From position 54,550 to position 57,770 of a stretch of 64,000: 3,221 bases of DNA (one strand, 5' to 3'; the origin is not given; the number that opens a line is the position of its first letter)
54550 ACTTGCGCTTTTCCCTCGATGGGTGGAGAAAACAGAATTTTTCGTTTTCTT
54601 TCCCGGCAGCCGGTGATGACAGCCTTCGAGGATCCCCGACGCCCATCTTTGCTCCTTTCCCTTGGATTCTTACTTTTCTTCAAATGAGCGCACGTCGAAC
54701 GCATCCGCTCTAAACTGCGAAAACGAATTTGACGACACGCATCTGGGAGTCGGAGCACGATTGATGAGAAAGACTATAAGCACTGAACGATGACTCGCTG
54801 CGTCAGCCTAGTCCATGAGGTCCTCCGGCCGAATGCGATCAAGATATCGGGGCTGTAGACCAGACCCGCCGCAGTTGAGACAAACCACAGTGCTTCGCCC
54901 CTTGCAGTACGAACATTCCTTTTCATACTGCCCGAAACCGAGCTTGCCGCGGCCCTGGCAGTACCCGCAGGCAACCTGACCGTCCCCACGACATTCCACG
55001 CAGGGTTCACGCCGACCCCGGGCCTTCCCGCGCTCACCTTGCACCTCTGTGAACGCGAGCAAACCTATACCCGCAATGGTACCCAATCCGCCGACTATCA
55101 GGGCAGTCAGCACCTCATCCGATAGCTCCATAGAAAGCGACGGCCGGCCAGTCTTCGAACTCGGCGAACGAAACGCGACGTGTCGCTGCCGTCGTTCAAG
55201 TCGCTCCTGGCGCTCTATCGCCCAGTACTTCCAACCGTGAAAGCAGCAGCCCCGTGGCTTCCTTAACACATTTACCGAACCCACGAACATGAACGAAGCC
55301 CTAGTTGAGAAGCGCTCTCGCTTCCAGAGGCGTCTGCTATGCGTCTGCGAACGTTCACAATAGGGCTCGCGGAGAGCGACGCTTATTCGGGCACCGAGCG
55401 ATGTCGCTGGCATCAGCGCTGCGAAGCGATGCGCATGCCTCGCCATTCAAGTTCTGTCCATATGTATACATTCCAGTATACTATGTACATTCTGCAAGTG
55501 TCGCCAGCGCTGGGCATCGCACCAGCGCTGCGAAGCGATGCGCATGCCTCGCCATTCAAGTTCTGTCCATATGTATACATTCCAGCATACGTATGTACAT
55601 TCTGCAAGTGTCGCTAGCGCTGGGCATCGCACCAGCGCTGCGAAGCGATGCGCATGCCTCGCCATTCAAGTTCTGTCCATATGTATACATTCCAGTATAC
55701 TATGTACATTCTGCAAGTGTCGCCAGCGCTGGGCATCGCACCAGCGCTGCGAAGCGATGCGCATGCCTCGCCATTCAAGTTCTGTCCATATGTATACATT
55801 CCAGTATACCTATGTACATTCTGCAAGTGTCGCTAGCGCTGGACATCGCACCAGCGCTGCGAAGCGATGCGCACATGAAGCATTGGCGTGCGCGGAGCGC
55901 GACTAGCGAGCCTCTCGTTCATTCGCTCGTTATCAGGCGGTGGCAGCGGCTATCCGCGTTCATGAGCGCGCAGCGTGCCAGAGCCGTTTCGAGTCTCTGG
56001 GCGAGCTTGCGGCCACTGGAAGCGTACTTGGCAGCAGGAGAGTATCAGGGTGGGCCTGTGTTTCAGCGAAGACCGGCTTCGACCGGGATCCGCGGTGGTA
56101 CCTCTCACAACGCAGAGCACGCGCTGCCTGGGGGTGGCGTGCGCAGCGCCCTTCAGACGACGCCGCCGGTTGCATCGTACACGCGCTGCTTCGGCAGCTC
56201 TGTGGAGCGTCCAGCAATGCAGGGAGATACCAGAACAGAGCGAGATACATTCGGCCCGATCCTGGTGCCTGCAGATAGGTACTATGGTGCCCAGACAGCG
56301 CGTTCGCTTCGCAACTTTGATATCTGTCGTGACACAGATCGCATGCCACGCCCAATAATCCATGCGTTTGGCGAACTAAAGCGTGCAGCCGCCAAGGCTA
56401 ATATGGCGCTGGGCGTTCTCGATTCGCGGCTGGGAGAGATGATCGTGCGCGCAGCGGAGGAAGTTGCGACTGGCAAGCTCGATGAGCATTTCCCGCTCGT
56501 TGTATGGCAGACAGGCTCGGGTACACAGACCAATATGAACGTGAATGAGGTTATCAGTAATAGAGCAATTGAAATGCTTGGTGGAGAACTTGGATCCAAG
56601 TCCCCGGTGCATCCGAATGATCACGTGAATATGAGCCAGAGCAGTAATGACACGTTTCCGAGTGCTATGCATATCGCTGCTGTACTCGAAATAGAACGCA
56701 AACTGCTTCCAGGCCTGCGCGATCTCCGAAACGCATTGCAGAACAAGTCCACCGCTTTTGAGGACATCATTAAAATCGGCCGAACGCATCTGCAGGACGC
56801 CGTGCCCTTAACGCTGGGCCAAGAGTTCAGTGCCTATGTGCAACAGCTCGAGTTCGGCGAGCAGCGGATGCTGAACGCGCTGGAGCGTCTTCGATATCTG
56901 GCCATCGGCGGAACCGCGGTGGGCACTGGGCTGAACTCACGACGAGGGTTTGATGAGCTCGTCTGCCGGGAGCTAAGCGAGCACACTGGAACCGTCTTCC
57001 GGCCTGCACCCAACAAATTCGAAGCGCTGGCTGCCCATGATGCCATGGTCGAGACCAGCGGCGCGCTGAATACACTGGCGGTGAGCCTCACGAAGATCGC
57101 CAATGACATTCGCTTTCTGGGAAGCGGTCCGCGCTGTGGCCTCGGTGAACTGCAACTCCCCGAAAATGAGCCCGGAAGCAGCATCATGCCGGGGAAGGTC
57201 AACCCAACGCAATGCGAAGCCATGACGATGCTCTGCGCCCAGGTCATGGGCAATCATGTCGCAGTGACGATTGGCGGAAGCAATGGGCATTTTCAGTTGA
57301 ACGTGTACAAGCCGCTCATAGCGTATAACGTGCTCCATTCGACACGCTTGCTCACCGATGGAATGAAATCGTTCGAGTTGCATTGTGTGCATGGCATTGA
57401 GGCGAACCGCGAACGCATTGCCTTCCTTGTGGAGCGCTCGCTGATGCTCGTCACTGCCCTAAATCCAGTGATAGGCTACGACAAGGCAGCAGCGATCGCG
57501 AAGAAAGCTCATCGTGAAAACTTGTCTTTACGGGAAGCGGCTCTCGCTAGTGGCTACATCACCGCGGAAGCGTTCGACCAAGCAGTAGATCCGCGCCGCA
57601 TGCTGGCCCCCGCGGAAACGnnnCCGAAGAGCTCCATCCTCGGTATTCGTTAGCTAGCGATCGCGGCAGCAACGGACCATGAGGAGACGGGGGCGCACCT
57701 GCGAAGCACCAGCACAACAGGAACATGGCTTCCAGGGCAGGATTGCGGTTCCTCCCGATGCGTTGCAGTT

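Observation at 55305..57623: Fumarase gene with an in-frame upstream ORF running through a ~109-bp tandem repeat; two candidate starts suggest a dual-targeting arrangement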

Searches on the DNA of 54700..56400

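Call 70: search_rna_families(source=window, start=54700, end=56400, threshold=evalue, max_evalue=1)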
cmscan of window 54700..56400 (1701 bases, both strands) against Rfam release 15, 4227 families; matches with E-value up to 1: 0.
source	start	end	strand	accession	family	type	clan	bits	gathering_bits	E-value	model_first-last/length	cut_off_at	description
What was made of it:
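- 55132..55961 (.): 830-bp divergent intergenic and promoter region shared by the two genes. Rfam finds no RNA family here (call 70).
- Tried and rejected: No match (call 70).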

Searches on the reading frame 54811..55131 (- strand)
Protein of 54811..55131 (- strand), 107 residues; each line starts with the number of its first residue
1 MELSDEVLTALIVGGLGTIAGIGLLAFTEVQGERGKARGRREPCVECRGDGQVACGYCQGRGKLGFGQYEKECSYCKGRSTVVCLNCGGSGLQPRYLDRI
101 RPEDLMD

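Call 54: find_encoding_contigs(protein=window:54811-55131:-, flank=3000, max_places=10)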
Protein window:54811-55131:- (107 aa): 3 contigs read that carry it; 3 places shown.
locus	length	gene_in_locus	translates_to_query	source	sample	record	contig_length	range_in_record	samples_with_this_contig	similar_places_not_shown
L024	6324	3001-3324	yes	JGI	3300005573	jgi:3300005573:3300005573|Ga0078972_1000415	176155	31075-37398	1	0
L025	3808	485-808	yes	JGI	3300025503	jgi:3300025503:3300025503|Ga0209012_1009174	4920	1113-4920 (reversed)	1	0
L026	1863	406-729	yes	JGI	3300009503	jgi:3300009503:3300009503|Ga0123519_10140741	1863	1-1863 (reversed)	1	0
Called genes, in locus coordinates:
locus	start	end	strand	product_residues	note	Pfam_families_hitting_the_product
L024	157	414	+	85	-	-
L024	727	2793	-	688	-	PF00206:Lyase_1, PF10415:FumaraseC_C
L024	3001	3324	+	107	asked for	-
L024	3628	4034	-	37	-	-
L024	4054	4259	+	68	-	-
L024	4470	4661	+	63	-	-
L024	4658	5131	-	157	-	-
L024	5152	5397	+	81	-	-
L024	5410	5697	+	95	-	-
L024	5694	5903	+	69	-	-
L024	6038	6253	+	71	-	-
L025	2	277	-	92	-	?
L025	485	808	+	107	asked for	-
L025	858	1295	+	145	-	-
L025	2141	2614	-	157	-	-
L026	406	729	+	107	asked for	-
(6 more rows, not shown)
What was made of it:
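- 54808..55131 (-): Divergent upstream neighbour: 107-aa protein with one transmembrane helix and two CxxCxGxG zinc-finger motifs (weak BSD2-like match). Its naive ORF also runs on into the array, to ATG 55446. The exact 107-aa product is found on JGI contigs (call 54).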

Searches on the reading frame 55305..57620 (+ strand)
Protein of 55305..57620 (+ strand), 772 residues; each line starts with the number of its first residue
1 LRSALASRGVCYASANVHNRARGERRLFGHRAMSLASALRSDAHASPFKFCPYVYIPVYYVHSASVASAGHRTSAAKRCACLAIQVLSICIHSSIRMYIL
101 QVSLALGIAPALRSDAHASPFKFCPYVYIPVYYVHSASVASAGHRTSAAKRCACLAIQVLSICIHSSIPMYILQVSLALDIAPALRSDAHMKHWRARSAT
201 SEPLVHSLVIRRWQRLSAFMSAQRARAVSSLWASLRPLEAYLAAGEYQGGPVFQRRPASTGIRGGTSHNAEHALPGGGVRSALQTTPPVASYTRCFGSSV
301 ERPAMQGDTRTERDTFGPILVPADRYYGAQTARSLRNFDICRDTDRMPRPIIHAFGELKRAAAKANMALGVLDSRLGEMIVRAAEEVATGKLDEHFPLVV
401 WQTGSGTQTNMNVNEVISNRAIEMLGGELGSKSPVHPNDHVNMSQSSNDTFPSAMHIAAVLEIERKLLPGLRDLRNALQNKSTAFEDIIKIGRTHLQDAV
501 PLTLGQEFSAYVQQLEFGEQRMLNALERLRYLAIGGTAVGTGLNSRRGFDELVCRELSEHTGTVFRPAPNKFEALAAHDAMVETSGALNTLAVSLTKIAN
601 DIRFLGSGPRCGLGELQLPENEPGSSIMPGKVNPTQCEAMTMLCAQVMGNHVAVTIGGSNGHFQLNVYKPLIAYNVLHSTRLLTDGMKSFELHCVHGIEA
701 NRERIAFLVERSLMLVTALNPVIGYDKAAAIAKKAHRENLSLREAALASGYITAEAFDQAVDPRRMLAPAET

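Call 10: search_protein_families(library=pfam, proteins=[window:55305-57620:+], max_evalue=0.01)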
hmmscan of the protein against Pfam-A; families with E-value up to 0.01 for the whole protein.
window:55305-57620:+ (772 aa): 2 families
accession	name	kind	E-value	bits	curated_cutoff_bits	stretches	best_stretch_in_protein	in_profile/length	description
PF00206.25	Lyase_1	-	2e-113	379.4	27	1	319-649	3-312/312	Lyase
PF10415.14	FumaraseC_C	-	1.9e-24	86.3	32.5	1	715-767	1-53/54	Fumarase C C-terminus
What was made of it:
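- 55962..57623 (+): CMD058C / CmFUM coding sequence as annotated (553 aa plus stop), a class II fumarase. Pfam Lyase_1 and FumaraseC_C (call 10).
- On Class II fumarase (FumC/FH, aspartase-fumarase superfamily): Pfam PF00206 at E = 2e-113 and PF10415 at E = 1.9e-24 (call 10).
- Checked: Pfam Lyase_1 starts 14 residues after Met 56217 (call 10).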
